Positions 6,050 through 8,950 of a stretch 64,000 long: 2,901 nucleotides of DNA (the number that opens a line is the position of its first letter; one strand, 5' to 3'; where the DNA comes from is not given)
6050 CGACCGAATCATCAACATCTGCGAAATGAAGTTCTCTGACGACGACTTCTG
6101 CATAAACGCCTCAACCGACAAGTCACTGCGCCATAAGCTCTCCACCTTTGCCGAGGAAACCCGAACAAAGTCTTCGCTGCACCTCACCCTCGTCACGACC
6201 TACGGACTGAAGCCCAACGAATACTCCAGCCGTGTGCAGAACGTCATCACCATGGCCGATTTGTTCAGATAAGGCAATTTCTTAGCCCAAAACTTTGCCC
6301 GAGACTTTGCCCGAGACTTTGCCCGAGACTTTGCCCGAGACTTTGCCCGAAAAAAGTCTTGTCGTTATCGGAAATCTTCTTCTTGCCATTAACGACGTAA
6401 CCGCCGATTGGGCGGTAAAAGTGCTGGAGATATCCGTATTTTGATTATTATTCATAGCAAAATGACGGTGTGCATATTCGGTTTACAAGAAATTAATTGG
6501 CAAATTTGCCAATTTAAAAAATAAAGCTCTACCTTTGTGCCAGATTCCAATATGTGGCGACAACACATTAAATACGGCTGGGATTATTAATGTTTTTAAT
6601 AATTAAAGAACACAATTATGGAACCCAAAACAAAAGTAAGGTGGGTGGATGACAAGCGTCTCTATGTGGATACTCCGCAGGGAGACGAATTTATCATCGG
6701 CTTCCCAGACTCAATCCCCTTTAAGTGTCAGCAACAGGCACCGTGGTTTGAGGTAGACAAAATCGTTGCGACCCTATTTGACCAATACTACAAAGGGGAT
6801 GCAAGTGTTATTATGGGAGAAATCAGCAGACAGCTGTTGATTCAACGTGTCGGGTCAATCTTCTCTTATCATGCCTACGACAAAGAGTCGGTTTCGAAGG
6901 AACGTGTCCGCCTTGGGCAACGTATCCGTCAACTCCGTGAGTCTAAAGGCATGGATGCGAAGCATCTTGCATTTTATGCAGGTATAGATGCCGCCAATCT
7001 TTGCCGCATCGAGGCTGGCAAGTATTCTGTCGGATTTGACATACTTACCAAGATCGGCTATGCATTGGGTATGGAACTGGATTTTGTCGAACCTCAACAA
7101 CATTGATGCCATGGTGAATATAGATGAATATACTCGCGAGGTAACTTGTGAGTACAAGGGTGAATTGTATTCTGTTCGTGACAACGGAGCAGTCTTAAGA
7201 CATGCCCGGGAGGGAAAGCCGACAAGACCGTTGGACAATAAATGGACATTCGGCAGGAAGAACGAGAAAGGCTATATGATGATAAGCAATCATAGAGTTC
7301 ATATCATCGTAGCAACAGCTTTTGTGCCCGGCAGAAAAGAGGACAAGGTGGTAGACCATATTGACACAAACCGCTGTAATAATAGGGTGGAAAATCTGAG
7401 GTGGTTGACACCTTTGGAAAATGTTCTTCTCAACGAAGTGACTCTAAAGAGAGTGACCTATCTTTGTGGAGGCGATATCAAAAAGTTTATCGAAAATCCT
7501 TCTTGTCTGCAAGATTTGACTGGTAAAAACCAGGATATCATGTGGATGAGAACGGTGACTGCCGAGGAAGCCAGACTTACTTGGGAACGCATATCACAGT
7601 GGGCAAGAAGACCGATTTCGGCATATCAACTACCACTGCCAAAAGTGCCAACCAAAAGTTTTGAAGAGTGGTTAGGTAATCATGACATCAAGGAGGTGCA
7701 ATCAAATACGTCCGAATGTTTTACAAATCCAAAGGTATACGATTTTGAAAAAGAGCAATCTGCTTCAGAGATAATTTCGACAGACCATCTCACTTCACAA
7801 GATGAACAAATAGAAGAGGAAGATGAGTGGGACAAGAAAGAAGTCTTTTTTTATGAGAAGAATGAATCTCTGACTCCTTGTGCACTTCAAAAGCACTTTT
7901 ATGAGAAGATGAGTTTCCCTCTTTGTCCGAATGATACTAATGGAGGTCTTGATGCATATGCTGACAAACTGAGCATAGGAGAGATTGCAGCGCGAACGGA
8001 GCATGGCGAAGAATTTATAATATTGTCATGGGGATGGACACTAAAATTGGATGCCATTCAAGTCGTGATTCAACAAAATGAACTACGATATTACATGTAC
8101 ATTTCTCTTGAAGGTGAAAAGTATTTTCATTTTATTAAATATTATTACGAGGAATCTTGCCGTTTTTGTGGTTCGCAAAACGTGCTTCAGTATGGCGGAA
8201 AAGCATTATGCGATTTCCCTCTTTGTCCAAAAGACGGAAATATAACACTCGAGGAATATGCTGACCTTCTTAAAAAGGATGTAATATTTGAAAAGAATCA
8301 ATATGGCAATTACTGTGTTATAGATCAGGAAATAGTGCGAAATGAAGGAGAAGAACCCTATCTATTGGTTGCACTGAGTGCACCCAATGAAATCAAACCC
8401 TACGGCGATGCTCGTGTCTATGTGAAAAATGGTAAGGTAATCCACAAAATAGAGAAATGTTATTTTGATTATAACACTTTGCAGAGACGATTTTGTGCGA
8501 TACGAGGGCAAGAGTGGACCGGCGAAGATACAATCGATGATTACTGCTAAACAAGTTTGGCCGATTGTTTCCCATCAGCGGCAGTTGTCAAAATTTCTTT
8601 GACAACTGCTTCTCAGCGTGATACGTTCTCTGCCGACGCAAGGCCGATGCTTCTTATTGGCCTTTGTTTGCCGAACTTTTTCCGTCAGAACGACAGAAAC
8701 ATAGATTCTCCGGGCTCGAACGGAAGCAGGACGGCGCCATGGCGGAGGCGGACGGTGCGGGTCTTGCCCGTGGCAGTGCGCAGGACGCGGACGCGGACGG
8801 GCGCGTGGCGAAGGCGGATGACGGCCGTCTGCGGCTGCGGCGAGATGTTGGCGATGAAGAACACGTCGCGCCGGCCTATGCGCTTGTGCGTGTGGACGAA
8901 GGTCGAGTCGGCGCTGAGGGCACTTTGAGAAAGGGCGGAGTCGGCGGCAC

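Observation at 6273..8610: AT-rich islet encoding an XRE-HTH protein plus a long, internally duplicated HNH nuclease: candidate uncharacterised two-gene defence or addiction module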

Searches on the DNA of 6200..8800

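Call 45: search_rna_families(source=window, start=6200, end=8800, threshold=evalue, max_evalue=1)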
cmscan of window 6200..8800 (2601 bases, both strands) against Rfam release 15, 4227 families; matches with E-value up to 1: 0.
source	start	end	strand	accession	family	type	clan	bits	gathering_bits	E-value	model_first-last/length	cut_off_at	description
